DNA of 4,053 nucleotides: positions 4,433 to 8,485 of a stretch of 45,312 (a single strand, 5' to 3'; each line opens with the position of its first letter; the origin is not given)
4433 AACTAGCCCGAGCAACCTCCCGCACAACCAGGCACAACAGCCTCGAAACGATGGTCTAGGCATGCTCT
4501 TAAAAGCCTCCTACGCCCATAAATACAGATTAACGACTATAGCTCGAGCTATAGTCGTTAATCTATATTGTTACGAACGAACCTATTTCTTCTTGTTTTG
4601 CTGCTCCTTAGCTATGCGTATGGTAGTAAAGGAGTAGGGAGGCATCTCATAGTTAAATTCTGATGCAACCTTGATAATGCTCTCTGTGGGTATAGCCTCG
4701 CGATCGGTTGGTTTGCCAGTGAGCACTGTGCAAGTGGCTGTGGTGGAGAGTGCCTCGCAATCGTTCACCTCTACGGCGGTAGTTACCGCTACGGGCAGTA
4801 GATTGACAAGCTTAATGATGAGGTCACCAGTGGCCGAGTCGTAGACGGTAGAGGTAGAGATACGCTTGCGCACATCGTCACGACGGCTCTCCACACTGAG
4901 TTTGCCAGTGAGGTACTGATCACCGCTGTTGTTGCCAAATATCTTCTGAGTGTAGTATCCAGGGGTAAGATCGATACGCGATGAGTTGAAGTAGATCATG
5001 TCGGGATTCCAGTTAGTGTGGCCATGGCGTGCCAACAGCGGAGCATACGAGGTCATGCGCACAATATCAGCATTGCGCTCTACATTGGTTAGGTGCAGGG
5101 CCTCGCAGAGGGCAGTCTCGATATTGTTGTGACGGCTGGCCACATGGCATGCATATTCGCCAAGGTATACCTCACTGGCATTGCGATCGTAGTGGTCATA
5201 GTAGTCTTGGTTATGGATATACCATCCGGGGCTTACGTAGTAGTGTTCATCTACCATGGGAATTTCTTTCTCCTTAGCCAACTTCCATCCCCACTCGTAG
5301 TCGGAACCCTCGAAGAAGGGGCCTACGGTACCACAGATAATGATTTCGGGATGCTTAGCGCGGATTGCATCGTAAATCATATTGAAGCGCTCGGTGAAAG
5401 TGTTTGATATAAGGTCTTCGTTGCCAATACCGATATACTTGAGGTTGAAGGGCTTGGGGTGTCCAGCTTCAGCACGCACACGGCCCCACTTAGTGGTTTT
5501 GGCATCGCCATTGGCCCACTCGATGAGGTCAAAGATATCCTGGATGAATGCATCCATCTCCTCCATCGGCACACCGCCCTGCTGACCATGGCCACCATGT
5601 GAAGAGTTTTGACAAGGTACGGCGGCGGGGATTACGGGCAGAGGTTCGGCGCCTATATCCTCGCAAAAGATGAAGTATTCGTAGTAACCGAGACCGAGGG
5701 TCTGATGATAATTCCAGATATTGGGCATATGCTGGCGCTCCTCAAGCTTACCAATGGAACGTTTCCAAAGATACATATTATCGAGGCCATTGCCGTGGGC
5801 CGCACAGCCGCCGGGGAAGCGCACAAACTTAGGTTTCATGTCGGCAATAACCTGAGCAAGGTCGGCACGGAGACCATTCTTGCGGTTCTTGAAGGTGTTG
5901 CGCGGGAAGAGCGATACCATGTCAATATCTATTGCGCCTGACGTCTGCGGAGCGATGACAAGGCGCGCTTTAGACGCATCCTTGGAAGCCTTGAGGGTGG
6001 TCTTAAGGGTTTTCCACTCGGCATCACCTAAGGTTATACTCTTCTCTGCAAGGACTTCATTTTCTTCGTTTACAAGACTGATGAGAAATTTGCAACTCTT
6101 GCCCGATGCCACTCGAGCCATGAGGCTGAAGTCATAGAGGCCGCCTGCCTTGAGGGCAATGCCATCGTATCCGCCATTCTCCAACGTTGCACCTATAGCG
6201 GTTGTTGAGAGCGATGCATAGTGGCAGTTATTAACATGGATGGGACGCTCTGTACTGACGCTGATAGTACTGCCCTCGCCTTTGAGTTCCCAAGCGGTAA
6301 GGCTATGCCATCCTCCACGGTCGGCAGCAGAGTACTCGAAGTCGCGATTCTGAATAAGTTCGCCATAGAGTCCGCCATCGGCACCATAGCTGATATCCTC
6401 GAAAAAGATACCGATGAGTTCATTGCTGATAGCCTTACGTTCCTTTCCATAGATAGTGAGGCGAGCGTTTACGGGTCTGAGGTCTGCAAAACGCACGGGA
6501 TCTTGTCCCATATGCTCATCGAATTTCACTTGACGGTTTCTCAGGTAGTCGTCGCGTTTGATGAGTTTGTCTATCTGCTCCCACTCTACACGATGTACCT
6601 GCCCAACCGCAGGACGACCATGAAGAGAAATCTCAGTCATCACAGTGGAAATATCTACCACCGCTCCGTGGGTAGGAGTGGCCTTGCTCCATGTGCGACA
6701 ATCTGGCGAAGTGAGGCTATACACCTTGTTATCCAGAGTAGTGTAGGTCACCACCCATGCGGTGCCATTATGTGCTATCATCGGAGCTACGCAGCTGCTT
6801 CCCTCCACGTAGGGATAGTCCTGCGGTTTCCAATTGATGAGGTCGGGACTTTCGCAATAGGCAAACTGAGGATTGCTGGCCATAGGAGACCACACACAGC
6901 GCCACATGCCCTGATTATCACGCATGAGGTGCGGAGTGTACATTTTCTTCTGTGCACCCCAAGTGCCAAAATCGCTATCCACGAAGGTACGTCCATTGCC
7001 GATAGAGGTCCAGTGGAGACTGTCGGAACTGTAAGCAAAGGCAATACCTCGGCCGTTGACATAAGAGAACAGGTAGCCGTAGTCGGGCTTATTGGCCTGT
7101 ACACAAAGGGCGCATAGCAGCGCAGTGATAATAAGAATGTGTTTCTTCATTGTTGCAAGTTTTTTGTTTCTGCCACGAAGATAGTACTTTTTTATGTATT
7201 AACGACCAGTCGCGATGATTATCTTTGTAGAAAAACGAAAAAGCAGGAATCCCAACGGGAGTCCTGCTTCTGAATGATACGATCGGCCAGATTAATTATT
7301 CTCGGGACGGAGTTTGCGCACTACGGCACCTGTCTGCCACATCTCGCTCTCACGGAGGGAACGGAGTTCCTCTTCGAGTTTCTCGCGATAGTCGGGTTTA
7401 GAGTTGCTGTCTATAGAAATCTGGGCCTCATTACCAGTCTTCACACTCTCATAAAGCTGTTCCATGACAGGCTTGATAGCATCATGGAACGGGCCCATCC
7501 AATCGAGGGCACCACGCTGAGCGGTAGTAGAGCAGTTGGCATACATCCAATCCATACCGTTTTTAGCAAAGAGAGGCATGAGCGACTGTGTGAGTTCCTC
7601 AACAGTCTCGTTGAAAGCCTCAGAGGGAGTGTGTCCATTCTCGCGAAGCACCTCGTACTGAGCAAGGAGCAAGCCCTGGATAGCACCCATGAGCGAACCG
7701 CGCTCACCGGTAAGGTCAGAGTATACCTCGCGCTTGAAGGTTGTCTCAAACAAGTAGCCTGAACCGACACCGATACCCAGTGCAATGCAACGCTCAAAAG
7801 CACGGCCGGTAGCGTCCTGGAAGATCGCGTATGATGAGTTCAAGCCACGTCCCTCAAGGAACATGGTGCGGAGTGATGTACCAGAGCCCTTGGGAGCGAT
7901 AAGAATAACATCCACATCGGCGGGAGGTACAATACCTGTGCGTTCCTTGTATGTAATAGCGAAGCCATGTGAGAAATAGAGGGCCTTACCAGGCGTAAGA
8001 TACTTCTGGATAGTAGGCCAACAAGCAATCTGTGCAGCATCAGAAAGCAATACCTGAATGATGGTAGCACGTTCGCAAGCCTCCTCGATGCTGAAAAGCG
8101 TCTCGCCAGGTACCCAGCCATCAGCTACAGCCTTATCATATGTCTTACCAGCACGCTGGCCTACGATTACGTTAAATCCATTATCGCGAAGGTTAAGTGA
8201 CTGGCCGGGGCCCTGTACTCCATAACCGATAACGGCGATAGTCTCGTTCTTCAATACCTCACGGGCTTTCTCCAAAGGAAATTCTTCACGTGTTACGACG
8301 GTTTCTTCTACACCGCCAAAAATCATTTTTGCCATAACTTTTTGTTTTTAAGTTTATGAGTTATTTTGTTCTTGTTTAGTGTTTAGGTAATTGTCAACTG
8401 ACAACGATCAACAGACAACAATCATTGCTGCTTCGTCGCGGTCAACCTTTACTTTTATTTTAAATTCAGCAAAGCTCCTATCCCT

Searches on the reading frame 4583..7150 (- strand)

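Call 100: search_protein_families(library=pfam, proteins=[window:4583-7150:-], max_evalue=0.00001)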
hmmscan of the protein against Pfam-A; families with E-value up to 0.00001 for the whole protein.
window:4583-7150:- (855 aa): 4 families
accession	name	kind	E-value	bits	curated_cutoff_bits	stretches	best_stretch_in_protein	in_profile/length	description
PF22848.2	ASD1_dom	-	1.3e-118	395.2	22.2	1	433-667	1-239/239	Alpha-L-arabinofuranosidase 1 domain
PF06964.18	Alpha-L-AF_C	-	6.7e-23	82.1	27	1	664-840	1-165/165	Alpha-L-arabinofuranosidase C-terminal domain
PF22847.2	BT_3657-like_N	-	1.3e-15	58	27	1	20-128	19-135/168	Arabinosidase BT_3657-like, N-terminal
PF02018.23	CBM_4_9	-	3.6e-09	37.5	25.9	1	264-401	2-131/136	Carbohydrate binding domain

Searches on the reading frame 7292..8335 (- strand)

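Call 100: search_protein_families(library=pfam, proteins=[window:7292-8335:-], max_evalue=0.00001)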
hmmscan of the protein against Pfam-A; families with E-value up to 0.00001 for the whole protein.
window:7292-8335:- (347 aa): 3 families
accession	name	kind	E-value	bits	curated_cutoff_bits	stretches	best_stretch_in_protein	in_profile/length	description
PF07991.19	KARI_N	-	3e-42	144.5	20.6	1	27-192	1-161/165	Acetohydroxy acid isomeroreductase, NADPH-binding domain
PF01450.25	KARI_C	-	1.2e-40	139.6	29.1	1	200-344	1-143/144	Ketol-acid reductoisomerase, C-terminal domain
PF03446.21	NAD_binding_2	-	5.4e-06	27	21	0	32-103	1-69/161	NAD binding domain of 6-phosphogluconate dehydrogenase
